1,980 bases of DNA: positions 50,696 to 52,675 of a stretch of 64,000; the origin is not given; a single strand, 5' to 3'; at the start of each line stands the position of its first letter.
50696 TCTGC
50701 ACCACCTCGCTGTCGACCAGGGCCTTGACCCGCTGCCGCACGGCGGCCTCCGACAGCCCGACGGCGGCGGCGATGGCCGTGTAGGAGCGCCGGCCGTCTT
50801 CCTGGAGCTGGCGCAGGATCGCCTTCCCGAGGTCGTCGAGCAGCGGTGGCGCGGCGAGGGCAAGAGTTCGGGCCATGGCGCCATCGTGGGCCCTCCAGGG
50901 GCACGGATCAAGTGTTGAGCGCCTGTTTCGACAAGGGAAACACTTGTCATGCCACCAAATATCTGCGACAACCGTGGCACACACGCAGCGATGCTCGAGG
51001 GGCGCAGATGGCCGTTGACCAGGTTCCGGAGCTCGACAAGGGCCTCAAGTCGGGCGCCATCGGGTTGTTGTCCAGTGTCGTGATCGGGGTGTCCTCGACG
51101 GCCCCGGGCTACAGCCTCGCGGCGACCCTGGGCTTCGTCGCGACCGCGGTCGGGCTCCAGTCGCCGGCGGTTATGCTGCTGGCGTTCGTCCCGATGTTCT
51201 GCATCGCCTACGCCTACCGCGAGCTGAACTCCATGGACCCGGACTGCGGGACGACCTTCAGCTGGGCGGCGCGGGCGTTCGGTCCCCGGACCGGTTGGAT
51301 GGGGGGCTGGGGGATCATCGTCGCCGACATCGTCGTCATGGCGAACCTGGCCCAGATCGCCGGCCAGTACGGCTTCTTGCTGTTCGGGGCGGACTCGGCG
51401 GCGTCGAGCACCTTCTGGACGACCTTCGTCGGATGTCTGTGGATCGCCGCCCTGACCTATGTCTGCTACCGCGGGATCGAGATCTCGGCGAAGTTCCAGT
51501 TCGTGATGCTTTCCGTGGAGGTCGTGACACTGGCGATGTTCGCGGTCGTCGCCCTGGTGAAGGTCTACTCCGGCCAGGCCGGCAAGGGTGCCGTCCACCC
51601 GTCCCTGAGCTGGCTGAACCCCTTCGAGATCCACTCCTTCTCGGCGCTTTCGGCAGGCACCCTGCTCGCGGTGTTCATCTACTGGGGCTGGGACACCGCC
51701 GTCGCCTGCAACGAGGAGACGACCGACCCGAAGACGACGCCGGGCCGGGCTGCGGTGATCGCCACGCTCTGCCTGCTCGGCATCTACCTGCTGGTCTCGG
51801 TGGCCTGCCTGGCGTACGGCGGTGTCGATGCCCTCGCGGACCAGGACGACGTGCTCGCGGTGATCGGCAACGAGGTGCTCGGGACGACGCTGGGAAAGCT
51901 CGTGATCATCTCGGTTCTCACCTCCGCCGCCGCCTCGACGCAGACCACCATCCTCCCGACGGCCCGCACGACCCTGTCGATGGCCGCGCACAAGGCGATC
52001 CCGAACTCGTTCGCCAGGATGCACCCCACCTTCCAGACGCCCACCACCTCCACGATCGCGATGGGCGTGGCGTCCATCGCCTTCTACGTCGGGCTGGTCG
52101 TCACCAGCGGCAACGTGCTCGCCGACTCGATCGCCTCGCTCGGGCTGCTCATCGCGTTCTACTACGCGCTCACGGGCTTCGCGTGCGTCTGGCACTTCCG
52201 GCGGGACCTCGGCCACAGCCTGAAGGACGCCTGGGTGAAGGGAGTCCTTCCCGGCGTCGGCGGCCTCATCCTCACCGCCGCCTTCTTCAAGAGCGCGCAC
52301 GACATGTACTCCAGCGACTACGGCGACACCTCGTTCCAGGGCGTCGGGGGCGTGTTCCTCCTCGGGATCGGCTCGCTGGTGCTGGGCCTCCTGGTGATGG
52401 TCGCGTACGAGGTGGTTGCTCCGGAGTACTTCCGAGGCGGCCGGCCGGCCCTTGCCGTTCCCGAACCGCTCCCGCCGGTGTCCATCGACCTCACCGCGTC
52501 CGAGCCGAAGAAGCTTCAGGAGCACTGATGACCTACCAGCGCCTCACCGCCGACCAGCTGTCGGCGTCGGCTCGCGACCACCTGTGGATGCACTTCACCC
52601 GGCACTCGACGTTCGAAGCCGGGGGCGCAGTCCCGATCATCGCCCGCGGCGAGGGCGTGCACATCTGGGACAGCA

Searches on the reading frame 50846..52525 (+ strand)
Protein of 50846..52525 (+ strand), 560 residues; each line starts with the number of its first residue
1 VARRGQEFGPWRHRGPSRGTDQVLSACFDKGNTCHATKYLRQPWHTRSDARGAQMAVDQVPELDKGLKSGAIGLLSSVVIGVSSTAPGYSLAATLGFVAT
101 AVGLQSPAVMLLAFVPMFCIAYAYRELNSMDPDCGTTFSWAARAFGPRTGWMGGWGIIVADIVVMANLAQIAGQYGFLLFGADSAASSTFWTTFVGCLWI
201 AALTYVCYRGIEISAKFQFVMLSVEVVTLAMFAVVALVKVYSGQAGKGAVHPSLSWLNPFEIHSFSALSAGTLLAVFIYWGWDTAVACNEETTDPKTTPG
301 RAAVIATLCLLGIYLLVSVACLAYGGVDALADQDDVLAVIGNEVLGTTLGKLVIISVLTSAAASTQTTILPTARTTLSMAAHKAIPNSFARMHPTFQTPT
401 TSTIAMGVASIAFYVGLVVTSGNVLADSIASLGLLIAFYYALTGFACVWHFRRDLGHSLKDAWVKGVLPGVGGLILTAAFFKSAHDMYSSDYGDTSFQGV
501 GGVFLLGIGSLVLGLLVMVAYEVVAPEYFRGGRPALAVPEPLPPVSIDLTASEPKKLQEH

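Call 80: search_protein_families(library=pfam, proteins=[window:50846-52525:+], max_evalue=0.0001)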
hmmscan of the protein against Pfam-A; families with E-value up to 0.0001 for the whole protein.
window:50846-52525:+ (560 aa): 2 families
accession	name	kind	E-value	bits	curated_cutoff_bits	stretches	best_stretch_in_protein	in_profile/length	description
PF13520.12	AA_permease_2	-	3.7e-30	105.6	27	1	72-455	1-380/427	Amino acid permease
PF00324.27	AA_permease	-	1e-20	74.3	24.6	1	88-454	12-384/470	Amino acid permease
